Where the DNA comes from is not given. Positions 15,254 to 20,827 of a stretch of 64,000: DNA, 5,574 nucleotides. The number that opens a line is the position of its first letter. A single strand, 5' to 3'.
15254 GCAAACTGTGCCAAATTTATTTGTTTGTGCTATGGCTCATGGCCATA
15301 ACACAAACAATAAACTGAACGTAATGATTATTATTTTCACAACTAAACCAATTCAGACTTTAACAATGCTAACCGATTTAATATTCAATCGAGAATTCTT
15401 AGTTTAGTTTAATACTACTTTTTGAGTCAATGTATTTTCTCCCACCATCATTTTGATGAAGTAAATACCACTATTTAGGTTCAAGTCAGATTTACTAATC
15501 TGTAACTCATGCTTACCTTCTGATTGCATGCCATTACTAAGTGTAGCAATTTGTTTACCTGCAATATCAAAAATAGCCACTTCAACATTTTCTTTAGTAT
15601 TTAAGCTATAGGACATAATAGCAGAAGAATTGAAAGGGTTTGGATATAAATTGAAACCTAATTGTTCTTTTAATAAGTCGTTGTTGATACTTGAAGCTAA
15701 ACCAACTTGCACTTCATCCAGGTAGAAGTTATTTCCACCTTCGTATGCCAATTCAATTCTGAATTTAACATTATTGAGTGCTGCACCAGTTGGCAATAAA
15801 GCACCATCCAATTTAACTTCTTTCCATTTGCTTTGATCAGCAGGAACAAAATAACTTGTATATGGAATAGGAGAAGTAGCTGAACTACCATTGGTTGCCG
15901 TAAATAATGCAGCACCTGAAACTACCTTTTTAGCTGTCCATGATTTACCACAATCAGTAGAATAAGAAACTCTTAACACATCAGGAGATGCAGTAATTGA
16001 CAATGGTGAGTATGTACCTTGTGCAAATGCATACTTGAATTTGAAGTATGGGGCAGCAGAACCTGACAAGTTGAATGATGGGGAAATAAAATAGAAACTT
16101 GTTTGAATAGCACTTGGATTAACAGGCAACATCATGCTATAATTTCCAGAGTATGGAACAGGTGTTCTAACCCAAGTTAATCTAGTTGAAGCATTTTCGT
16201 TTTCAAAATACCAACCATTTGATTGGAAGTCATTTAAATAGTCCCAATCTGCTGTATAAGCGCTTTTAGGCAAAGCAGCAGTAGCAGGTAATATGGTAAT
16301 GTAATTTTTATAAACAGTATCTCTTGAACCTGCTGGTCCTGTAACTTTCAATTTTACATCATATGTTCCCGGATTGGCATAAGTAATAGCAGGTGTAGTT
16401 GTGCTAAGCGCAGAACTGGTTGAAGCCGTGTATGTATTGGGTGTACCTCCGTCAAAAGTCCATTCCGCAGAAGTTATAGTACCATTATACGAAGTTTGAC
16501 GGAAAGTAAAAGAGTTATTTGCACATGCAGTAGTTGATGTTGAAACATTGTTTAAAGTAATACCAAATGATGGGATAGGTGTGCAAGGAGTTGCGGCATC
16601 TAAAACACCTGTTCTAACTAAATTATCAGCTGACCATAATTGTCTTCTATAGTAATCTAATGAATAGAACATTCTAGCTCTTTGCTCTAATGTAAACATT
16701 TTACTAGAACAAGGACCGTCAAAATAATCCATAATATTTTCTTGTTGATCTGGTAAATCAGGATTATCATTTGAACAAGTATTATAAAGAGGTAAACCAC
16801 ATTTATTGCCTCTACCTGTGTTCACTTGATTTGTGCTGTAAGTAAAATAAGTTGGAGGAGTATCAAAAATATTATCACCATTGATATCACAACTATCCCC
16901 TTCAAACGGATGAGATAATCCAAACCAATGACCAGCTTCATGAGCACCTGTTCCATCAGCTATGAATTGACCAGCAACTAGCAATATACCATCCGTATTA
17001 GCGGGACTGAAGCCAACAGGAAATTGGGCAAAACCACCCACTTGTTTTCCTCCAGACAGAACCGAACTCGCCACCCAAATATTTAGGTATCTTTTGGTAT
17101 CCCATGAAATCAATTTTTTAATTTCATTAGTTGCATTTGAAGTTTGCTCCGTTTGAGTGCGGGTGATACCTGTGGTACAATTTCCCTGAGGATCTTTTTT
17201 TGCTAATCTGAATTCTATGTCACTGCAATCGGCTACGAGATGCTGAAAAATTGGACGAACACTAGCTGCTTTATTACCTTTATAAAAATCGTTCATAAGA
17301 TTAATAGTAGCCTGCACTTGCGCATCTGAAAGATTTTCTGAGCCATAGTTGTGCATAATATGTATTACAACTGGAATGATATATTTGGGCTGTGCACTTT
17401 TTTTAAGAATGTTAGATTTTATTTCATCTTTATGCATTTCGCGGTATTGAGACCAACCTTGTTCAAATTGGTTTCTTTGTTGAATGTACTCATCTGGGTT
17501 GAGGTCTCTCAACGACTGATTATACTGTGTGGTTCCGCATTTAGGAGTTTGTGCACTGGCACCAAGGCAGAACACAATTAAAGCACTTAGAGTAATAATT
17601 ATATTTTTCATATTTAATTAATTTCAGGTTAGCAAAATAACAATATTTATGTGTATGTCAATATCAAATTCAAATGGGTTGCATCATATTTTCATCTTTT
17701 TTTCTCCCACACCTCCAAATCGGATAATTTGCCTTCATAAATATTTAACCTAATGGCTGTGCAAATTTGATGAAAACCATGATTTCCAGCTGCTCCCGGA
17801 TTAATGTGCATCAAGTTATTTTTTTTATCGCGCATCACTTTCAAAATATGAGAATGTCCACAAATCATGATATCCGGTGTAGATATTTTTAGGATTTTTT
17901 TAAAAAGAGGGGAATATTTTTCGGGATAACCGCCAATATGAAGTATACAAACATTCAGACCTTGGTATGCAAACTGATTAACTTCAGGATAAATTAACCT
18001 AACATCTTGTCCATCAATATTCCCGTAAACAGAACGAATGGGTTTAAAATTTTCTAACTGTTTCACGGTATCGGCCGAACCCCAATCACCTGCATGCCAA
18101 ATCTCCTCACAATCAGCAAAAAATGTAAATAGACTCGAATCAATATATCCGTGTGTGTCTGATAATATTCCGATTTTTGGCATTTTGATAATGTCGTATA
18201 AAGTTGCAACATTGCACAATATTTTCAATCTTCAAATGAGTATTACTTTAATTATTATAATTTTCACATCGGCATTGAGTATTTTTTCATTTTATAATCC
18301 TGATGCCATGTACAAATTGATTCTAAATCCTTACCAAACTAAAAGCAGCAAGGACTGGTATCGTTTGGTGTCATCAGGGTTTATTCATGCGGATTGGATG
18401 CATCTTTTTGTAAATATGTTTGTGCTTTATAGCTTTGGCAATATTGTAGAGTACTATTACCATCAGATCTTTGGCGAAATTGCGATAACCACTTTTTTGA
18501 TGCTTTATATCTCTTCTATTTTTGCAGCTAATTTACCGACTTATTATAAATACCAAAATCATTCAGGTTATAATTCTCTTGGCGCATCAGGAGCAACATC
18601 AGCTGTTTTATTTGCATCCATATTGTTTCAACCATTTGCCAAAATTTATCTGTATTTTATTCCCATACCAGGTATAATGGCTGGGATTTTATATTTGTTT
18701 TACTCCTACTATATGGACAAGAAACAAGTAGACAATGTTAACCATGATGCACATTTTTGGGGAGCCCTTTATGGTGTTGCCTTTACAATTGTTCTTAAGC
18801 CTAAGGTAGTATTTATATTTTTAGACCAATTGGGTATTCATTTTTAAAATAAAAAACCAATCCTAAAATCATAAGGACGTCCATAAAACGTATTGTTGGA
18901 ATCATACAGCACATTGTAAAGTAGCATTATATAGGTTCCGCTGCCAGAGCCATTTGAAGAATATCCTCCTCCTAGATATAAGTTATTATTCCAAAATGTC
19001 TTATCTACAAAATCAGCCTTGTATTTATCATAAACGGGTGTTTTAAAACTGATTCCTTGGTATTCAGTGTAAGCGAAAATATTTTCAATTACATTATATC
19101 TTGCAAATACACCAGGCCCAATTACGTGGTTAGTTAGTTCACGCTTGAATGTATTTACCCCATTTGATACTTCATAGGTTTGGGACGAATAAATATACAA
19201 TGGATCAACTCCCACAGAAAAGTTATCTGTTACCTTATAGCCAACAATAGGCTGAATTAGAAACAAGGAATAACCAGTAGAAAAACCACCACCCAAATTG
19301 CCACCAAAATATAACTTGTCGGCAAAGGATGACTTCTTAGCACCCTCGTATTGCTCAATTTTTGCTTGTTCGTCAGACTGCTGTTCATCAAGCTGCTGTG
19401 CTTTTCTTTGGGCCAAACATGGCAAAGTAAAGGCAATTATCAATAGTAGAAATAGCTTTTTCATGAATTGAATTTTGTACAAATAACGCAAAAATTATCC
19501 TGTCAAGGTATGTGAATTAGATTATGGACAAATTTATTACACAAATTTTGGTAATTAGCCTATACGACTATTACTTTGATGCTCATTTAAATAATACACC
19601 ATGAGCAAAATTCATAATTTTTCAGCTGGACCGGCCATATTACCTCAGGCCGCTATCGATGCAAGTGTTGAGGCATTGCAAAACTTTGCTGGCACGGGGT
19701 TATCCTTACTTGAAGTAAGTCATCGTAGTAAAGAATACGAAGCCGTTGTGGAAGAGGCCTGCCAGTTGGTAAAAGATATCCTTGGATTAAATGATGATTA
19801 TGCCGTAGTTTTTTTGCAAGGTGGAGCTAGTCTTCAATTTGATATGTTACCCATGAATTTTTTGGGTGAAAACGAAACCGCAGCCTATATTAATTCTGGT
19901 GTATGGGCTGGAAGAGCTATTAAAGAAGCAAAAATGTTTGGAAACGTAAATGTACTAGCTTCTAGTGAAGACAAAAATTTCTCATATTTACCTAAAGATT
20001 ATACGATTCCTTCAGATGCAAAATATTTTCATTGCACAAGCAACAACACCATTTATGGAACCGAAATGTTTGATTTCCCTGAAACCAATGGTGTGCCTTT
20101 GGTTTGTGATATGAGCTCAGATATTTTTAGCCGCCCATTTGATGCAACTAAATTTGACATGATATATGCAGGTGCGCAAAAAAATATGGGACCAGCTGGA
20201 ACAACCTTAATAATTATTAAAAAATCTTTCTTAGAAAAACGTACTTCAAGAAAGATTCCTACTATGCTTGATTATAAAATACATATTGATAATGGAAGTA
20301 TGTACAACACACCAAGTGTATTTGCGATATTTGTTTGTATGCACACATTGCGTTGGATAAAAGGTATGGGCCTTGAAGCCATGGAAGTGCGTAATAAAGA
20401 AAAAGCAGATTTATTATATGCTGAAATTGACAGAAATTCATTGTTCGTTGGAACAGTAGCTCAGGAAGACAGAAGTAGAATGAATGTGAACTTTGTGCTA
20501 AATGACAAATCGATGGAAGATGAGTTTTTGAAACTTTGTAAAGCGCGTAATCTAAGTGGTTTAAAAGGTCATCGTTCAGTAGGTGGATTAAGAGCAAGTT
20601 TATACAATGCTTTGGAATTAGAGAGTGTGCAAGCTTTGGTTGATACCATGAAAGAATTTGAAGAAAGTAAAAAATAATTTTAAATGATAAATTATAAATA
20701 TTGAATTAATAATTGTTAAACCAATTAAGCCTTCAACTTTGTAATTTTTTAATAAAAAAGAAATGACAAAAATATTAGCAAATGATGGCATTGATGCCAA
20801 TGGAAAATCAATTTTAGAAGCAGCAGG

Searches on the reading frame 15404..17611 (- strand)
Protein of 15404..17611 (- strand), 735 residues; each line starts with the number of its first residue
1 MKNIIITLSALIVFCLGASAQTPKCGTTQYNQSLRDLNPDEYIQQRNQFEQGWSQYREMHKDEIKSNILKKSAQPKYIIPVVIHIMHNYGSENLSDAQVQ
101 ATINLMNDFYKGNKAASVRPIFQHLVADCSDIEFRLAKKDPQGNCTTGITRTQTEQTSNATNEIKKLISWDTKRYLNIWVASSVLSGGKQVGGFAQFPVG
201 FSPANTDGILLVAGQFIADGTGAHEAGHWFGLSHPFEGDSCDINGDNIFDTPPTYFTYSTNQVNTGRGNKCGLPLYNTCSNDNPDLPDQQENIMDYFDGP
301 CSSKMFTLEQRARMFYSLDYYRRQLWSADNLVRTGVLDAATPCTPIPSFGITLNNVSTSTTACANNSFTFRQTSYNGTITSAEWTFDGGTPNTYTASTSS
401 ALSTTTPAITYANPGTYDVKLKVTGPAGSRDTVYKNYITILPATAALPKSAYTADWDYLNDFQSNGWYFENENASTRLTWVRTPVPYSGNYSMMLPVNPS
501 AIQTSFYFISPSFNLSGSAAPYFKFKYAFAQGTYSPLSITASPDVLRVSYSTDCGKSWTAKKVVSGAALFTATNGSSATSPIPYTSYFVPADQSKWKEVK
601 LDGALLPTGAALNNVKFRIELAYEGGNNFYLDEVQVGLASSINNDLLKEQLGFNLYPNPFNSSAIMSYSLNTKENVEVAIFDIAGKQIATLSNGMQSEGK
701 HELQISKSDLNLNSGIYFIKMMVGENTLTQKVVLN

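Call 50: search_protein_families(library=pfam, proteins=[window:15404-17611:-], max_evalue=0.0001)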
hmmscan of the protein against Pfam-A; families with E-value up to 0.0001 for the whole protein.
window:15404-17611:- (735 aa): 4 families
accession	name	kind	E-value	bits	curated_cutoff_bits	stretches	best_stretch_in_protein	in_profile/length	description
PF05572.19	Peptidase_M43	-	7.8e-15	55.6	23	1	168-318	10-151/152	Pregnancy-associated plasma protein-A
PF18962.6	Por_Secre_tail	-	4.3e-12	46.6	27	1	655-733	1-74/75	Secretion system C-terminal sorting domain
PF00801.26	PKD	-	7.1e-08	32.8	23.5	1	356-434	4-76/80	PKD domain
PF18911.6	PKD_4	-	2.1e-06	28.1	27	1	358-439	10-84/85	PKD domain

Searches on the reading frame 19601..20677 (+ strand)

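Call 50: search_protein_families(library=pfam, proteins=[window:19601-20677:+], max_evalue=0.0001)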
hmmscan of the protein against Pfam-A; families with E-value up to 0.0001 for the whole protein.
window:19601-20677:+ (358 aa): 1 family
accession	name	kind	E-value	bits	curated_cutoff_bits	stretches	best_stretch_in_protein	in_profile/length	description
PF00266.25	Aminotran_5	-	4.3e-43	148.2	21.5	1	4-346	1-371/371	Aminotransferase class-V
